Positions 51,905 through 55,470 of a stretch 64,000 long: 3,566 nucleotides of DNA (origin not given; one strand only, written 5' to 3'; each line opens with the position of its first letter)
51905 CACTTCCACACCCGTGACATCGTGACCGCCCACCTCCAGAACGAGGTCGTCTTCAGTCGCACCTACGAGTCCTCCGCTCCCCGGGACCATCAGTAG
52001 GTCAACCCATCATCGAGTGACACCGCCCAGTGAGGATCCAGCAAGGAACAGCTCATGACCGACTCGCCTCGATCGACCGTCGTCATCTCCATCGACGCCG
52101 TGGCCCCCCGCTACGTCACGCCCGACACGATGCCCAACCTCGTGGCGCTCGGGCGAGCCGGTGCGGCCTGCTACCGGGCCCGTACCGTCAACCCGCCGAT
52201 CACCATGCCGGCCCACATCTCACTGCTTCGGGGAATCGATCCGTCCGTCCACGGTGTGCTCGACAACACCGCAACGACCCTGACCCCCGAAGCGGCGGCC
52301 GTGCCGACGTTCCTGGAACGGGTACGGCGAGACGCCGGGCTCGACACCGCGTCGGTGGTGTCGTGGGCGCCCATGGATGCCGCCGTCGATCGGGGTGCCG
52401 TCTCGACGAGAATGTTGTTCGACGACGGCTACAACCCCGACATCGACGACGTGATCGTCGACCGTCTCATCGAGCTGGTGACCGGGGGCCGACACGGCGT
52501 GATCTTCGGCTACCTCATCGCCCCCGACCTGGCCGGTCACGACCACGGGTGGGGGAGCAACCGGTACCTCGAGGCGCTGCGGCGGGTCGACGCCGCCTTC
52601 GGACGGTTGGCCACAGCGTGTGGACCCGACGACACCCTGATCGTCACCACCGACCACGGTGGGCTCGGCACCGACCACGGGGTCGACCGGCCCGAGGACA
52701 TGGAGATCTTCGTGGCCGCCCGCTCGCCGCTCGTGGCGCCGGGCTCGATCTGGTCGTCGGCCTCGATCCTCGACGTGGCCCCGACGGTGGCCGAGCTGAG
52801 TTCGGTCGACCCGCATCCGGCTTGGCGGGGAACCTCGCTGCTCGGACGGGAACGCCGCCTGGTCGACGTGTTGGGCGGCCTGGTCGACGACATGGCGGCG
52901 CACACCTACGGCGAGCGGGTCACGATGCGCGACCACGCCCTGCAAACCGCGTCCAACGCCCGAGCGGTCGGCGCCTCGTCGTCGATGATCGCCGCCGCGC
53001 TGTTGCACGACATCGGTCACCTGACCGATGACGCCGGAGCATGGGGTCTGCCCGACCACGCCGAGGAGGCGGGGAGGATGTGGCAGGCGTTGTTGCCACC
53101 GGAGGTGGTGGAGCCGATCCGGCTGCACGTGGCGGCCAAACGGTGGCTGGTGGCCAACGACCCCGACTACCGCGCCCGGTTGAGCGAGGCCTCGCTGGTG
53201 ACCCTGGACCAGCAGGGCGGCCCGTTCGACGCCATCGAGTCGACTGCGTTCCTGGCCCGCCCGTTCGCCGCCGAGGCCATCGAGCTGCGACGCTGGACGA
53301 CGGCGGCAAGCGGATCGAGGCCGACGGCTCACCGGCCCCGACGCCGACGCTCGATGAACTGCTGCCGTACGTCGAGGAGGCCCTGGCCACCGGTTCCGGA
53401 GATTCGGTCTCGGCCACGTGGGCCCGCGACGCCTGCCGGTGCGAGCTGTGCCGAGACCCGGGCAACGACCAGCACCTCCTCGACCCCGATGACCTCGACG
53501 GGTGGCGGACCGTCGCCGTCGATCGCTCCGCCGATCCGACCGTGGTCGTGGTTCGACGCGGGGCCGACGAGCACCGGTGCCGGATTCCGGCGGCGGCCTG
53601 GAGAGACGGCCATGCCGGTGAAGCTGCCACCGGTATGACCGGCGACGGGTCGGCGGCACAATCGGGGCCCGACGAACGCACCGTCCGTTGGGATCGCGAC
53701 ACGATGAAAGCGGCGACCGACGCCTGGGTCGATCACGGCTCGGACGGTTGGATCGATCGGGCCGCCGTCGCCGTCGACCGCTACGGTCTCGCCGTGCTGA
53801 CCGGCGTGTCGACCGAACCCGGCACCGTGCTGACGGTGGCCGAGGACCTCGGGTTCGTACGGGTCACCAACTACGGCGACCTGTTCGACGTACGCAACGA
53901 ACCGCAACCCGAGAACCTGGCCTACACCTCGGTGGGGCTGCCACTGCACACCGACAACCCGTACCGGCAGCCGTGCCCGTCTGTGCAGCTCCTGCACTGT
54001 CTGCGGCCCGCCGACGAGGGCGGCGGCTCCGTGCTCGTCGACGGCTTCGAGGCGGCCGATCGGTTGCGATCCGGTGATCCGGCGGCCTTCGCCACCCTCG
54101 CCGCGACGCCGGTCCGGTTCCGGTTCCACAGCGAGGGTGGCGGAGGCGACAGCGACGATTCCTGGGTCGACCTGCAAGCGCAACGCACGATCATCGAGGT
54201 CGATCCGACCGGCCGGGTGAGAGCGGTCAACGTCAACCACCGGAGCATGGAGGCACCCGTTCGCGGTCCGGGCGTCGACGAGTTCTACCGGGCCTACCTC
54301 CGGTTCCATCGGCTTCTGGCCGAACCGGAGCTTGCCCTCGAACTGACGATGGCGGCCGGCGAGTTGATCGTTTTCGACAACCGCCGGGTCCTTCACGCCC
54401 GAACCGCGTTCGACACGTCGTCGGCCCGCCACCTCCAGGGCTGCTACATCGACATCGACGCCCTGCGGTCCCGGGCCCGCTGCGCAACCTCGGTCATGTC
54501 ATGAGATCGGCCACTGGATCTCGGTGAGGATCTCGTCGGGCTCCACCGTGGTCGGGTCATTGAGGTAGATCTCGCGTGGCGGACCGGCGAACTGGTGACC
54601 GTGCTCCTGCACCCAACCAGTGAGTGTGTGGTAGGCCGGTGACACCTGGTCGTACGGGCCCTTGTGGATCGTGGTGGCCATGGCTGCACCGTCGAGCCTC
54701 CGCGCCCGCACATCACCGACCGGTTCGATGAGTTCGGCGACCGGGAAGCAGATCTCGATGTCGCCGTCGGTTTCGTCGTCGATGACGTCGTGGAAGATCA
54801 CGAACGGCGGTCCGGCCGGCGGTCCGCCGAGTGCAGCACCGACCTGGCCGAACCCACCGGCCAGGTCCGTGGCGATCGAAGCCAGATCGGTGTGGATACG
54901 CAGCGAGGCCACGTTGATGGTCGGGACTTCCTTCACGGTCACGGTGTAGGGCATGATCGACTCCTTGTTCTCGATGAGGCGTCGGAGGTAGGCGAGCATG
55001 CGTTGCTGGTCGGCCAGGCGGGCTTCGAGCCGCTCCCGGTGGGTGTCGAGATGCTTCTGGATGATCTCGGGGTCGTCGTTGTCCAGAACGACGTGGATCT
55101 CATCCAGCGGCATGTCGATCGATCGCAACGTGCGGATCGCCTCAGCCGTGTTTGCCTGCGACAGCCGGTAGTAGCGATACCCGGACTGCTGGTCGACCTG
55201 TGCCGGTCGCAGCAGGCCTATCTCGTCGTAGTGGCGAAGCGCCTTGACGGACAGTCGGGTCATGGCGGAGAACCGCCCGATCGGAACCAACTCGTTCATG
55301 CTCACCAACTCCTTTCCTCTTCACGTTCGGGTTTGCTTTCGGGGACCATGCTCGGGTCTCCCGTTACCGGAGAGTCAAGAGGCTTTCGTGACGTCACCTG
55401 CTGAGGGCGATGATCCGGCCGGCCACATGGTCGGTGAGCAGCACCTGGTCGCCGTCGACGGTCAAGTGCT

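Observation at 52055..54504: Three-domain reading frame: NPP phosphodiesterase + PhnZ/TmpB-like HD oxygenase + GBBH/TmpA-like 2OG dioxygenase, broken by one missing G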

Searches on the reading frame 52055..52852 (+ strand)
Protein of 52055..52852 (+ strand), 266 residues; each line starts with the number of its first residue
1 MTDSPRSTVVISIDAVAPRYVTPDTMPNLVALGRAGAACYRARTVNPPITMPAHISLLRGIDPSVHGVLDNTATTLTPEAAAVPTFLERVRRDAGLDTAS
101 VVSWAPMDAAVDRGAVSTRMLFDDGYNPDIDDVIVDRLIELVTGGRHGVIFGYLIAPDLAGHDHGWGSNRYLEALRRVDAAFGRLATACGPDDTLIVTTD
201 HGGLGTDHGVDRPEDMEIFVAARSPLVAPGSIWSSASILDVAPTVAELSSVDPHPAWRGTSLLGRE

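Call 37: search_solved_structures(query=window:52055-52852:+, max_evalue=0.01, show_alignments=3)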
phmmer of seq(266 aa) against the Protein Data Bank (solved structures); distinct sequences matched with E-value up to 0.01: 33.
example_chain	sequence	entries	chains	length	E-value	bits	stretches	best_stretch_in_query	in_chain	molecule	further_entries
2gsn_A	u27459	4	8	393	3.6e-13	52.8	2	103-203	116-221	phosphodiesterase-nucleotide pyrophosphatase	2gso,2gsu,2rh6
7mw8_D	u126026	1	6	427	2.1e-12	50.2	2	103-203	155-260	Phosphodiesterase-nucleotide pyrophosphatase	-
7n1s_A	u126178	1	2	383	1.5e-11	47.5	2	103-203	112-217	Phosphodiesterase-nucleotide pyrophosphatase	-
9nir_A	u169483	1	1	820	7.1e-07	32.1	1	9-73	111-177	Ectonucleotide pyrophosphatase/phosphodiesterase family member 3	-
4b56_A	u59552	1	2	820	1.1e-06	31.5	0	8-72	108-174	ECTONUCLEOTIDE PYROPHOSPHATASE/PHOSPHODIESTERASE FAMILY MEMBER 1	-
4gtw_A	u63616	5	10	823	1.1e-06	31.5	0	8-72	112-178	Ectonucleotide pyrophosphatase/phosphodiesterase family member 2, Alkaline phosphodiestera | Ectonucleotide pyrophosphatase/phosphodiesterase family member 1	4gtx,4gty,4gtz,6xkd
6c01_A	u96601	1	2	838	1.6e-06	31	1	9-73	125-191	Ectonucleotide pyrophosphatase/phosphodiesterase family member 3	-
6f2t_A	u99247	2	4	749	1.8e-06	30.8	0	8-72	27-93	Ectonucleotide pyrophosphatase/phosphodiesterase family member 3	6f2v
6wet_AaA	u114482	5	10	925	2.4e-06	30.4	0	8-72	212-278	Ectonucleotide pyrophosphatase/phosphodiesterase family member 1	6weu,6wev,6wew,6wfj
6g4g_A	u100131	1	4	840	2.5e-06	30.4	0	8-72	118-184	Ectonucleotide pyrophosphatase/phosphodiesterase family member 3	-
6aek_A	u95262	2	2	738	4.1e-06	29.6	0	148-202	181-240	Ectonucleotide pyrophosphatase/phosphodiesterase 1, isoform CRA_d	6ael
6c02_A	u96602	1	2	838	7.9e-06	28.7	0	9-73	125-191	Ectonucleotide pyrophosphatase/phosphodiesterase family member 3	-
4lqy_A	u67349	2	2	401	9e-06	28.5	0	196-256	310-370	Bis(5'-adenosyl)-triphosphatase ENPP4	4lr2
6f30_A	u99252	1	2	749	9.1e-06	28.5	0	8-72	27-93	Ectonucleotide pyrophosphatase/phosphodiesterase family member 3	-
6f2y_A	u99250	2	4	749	9.1e-06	28.5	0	8-72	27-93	Ectonucleotide pyrophosphatase/phosphodiesterase family member 3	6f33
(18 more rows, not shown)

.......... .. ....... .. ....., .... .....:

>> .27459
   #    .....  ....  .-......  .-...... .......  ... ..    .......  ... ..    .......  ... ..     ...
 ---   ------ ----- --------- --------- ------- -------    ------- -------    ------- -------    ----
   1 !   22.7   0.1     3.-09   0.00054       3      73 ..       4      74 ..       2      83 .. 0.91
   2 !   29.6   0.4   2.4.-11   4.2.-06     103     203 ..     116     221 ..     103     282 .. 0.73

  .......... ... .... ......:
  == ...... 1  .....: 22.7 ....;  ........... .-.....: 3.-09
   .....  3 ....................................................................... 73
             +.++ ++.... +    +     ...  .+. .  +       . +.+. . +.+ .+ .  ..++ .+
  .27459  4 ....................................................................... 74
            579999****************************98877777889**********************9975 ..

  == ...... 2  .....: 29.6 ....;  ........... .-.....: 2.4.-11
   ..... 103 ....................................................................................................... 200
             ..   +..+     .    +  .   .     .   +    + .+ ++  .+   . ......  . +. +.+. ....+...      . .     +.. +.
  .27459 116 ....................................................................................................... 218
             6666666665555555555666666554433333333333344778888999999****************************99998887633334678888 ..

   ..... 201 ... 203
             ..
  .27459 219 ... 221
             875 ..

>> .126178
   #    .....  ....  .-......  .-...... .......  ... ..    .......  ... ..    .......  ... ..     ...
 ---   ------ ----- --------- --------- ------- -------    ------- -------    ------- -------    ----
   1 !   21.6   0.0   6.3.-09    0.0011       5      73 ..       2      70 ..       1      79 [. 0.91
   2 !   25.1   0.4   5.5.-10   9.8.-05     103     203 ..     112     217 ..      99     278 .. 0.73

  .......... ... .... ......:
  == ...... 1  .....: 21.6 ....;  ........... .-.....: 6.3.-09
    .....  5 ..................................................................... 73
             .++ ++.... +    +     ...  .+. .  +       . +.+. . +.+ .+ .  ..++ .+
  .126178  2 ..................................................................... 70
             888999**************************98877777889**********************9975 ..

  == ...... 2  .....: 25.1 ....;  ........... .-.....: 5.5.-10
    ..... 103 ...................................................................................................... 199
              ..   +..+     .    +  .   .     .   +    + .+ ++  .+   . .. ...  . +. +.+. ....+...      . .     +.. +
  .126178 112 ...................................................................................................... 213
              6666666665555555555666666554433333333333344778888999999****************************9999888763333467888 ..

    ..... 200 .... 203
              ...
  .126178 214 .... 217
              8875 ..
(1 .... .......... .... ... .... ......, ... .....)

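Call 54: search_protein_representatives(protein=window:52055-52852:+)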
Query: 266 residues. Proteins with E-value up to 0.001 (for the whole library): 5367; up to 1e-10: 1052; up to 1e-30: 27. The best 150 are listed.
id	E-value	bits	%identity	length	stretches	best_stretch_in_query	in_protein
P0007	6.3e-76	271.7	52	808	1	8-266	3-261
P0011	4.7e-75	268.8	53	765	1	6-266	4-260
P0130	5.8e-72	258.7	50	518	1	6-266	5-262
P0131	1.3e-71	257.6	50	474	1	6-266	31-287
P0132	1.2e-70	254.4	50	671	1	8-265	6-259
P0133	1.3e-70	254.3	46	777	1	8-266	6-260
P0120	1.5e-68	247.5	52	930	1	8-266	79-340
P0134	4.6e-68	245.9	48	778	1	8-266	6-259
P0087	3.1e-66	239.9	49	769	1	10-266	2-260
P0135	6.8e-61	222.4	45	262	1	8-264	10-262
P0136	6.9e-59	215.8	45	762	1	9-266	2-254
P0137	1.4e-58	214.8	43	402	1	6-264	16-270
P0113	2.4e-57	210.8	45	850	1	6-266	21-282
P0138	3.8e-57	210.1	47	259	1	5-263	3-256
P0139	1.2e-51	192.0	48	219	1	44-263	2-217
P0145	2.4e-38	148.4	28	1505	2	10-263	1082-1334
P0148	9.7e-33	130.1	34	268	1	8-262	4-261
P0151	6.8e-31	124.0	37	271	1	4-260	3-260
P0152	2.7e-30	122.1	30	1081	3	9-252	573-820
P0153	4.0e-30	121.5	33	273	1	8-263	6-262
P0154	4.1e-30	121.5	36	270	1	5-260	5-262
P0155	6.5e-30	120.8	36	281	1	8-261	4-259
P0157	3.2e-29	118.5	31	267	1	4-261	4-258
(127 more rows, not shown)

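Call 55: list_cluster_members(proteins=[P0135, P0138, P0148, P0151, P0153, P0154, P0155, P0157, P0145, P0152])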
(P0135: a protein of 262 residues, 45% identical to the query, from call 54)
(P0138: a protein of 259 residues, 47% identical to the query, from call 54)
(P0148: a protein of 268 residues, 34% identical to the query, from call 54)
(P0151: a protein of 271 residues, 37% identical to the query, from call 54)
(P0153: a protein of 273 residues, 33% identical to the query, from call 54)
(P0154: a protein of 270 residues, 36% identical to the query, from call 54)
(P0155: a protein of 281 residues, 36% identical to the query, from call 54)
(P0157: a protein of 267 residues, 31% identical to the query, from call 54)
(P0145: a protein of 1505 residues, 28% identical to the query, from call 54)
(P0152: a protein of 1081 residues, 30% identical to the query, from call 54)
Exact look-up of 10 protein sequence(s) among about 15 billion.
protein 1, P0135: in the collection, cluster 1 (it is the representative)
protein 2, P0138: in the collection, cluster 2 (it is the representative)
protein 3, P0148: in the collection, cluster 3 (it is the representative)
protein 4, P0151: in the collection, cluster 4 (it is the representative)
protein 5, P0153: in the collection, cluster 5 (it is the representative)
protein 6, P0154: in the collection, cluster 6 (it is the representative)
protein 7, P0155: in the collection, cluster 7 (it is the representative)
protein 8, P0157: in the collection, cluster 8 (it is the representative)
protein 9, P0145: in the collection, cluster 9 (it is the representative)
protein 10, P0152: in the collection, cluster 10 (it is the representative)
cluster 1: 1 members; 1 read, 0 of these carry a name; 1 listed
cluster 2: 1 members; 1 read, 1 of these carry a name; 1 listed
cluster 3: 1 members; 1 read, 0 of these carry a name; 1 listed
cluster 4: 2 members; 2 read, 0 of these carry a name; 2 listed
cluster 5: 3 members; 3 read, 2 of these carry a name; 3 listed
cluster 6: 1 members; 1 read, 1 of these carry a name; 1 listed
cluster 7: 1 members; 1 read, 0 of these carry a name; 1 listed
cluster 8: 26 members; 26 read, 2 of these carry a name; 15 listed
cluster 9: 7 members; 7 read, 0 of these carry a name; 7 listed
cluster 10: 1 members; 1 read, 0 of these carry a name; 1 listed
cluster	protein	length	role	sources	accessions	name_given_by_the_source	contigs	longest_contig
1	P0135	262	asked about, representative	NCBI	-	-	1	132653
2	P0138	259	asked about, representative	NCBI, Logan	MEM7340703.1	MAG: alkaline phosphatase family protein [Actinomycetota bacterium]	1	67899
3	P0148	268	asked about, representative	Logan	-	-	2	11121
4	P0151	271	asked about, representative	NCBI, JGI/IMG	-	-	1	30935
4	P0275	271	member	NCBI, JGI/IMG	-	-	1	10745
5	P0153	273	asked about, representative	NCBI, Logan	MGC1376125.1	MAG: ectonucleotide pyrophosphatase/phosphodiesterase [Anaerolineales bacterium]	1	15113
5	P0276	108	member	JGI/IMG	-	arylsulfatase A-like enzyme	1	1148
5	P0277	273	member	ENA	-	-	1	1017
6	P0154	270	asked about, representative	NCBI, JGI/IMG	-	predicted AlkP superfamily pyrophosphatase or phosphodiesterase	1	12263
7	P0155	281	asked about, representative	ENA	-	-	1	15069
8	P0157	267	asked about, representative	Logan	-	-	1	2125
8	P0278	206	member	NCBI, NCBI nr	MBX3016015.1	MAG: alkaline phosphatase family protein, partial [Caldilineaceae bacterium] | alkaline phosphatase family protein [Caldilineaceae bacterium]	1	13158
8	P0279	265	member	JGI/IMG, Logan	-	predicted AlkP superfamily pyrophosphatase or phosphodiesterase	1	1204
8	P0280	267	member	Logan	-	-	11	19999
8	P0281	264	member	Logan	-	-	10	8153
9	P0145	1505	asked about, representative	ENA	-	-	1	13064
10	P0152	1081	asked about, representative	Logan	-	-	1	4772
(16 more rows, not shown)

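Call 57: find_encoding_contigs(protein=P0135, flank=6000, max_places=2)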
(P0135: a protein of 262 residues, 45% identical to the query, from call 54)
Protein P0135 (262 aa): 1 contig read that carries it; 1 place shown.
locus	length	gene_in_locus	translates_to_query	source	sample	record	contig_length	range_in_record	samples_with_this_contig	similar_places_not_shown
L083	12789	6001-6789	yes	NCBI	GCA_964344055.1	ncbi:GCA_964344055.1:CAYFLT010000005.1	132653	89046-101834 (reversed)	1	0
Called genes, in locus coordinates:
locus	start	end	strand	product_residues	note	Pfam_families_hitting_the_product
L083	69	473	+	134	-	PF07238:PilZ (weak)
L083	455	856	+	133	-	-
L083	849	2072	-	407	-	PF00067:p450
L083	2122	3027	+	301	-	PF02492:cobW, PF07683:CobW_C (weak)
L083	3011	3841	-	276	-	PF00892:EamA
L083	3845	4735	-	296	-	PF00296:Bac_luciferase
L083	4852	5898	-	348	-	PF05544:Pro_racemase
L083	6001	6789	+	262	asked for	PF00884:Sulfatase (faint), PF01663:Phosphodiest, PF01676:Metalloenzyme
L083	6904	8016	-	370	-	PF01547:SBP_bac_1, PF13416:SBP_bac_8, PF13343:SBP_bac_6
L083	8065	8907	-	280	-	PF00528:BPD_transp_1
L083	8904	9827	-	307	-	PF00528:BPD_transp_1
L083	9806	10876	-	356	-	PF00005:ABC_tran, PF08402:TOBE_2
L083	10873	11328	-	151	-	PF13404:HTH_AsnC-type, PF13412:HTH_24, PF22451:NirdL-like_HTH (faint), PF22482:AsnC_trans_reg_3, PF01037:AsnC_trans_reg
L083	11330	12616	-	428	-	PF00202:Aminotran_3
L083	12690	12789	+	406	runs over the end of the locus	PF03417:AAT (weak)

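Call 58: find_encoding_contigs(protein=P0138, flank=6000, max_places=2)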
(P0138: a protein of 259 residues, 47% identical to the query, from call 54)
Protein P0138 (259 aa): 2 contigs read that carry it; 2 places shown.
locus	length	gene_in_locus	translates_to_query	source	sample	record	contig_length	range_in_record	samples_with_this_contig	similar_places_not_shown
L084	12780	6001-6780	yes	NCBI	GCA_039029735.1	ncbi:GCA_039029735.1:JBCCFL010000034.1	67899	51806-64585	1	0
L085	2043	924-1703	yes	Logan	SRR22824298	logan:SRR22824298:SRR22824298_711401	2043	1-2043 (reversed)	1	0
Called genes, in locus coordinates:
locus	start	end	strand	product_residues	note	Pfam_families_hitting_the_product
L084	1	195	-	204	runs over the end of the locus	PF01323:DSBA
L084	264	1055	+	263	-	PF03372:Exo_endo_phos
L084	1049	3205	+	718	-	PF00999:Na_H_Exchanger, PF00582:Usp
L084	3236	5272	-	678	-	PF00580:UvrD-helicase, PF13245:AAA_19, PF13361:UvrD_C, PF13538:UvrD_C_2, PF00570:HRDC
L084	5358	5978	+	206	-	PF03703:bPH_2, PF09851:SHOCT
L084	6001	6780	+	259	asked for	PF01663:Phosphodiest, PF00884:Sulfatase (faint), PF01676:Metalloenzyme (weak)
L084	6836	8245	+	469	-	PF01842:ACT (weak), PF00390:malic, PF03949:Malic_M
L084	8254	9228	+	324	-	PF01073:3Beta_HSD, PF01370:Epimerase, PF04321:RmlD_sub_bind, PF16363:GDP_Man_Dehyd, PF07993:NAD_binding_4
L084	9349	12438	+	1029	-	PF11218:DUF3011 (faint)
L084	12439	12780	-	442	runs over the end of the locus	PF04545:Sigma70_r4, PF08281:Sigma70_r4_2, PF00652:Ricin_B_lectin, PF14200:RicinB_lectin_2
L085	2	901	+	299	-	?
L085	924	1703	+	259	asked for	PF01663:Phosphodiest, PF00884:Sulfatase (faint), PF01676:Metalloenzyme (weak)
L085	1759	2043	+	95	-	?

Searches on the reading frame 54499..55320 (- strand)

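Call 23: search_protein_families(library=pfam, proteins=[window:54499-55320:-], max_evalue=0.001)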
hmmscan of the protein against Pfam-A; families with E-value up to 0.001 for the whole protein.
window:54499-55320:- (273 aa): 4 families
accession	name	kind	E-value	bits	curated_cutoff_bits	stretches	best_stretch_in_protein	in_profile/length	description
PF06445.20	GyrI-like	-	1.4e-18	68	26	1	127-272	3-154/155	GyrI-like small molecule binding domain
PF13411.12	MerR_1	-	1.6e-12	47.8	21.6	1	14-81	3-68/69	MerR HTH family regulatory protein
PF00376.29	MerR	-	3.1e-11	43.3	28.2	1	14-51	2-38/38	MerR family regulatory protein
PF09278.17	MerR-DNA-bind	-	3.2e-06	28.1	25.4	1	62-115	7-65/65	MerR, DNA binding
